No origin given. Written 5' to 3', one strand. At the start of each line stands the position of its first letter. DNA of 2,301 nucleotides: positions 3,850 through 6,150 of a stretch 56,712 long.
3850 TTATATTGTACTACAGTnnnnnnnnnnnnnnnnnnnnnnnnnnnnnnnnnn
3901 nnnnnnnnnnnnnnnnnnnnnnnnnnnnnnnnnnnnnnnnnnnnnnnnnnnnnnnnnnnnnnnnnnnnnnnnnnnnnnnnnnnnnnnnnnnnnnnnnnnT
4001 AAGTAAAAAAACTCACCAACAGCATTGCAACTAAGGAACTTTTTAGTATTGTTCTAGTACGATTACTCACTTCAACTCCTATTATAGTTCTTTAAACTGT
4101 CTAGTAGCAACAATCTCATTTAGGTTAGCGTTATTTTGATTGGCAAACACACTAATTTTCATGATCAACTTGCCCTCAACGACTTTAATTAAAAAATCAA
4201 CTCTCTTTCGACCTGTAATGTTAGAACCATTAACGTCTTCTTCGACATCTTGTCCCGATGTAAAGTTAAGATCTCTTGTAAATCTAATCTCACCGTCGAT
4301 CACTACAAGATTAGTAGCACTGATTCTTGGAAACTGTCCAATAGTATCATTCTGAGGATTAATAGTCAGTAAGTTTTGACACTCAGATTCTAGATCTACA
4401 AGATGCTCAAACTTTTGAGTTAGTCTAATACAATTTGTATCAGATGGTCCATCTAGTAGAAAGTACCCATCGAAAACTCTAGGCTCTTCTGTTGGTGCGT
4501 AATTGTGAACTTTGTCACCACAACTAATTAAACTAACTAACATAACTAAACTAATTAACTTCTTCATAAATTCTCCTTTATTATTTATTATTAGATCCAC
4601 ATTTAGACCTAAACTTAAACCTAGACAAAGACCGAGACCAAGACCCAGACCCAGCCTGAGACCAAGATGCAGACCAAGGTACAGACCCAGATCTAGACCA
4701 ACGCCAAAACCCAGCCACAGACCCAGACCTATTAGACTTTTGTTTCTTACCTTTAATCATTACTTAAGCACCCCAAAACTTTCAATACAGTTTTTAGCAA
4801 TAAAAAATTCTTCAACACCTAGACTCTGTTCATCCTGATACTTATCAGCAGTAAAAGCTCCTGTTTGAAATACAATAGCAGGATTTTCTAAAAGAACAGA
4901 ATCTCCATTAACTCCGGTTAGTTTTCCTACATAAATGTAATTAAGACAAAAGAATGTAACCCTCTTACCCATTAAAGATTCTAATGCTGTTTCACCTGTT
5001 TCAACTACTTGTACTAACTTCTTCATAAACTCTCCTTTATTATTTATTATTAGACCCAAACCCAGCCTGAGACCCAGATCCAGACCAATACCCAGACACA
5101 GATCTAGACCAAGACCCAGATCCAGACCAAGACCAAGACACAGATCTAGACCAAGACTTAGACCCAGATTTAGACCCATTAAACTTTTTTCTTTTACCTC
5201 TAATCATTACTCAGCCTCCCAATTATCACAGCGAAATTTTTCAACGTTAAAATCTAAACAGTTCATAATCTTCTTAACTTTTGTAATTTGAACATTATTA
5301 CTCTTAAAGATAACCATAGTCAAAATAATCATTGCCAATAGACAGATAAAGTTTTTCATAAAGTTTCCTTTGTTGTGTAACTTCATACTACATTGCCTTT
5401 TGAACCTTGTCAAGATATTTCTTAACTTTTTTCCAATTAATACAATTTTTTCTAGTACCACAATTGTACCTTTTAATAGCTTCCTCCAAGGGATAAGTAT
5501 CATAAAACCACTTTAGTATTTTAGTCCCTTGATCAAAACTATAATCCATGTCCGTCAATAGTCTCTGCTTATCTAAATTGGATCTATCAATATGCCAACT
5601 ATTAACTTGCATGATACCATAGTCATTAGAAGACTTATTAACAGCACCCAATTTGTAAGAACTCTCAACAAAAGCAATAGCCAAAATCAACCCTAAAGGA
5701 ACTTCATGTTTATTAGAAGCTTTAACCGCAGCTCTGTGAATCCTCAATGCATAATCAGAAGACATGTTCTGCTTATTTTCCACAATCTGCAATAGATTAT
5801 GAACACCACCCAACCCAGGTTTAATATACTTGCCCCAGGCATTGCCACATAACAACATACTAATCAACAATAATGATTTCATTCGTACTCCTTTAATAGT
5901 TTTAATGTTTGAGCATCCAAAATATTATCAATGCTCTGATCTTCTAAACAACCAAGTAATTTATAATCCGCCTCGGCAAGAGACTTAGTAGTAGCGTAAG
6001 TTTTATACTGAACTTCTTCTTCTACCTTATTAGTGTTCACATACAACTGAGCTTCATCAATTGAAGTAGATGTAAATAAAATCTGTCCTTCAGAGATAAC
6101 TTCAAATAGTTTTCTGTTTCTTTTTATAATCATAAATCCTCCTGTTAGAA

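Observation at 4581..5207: Two paralogous (X-Ser)n Trp/Arg/Gly-rich micropeptide genes encoded by hexanucleotide-periodic (NNNTCT)n tracts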

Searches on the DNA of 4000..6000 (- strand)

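Call 6: search_dna_similar(query=window:4000-6000:-, collection=phages, mode=distant, max_rows=20)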
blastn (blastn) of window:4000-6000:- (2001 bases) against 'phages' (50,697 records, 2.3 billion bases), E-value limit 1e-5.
No match.

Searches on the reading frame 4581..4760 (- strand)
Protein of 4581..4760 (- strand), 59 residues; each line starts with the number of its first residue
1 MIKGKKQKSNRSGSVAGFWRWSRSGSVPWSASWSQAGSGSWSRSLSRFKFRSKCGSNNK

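Call 7: search_protein_families(library=pfam, proteins=[window:4581-4760:-], max_evalue=0.1)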
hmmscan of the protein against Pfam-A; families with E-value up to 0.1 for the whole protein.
window:4581-4760:- (59 aa): 0 families

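Call 8: search_protein_families(library=phrogs, proteins=[window:4581-4760:-], max_evalue=0.1)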
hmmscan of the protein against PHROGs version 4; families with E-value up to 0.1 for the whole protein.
window:4581-4760:- (59 aa): 0 families
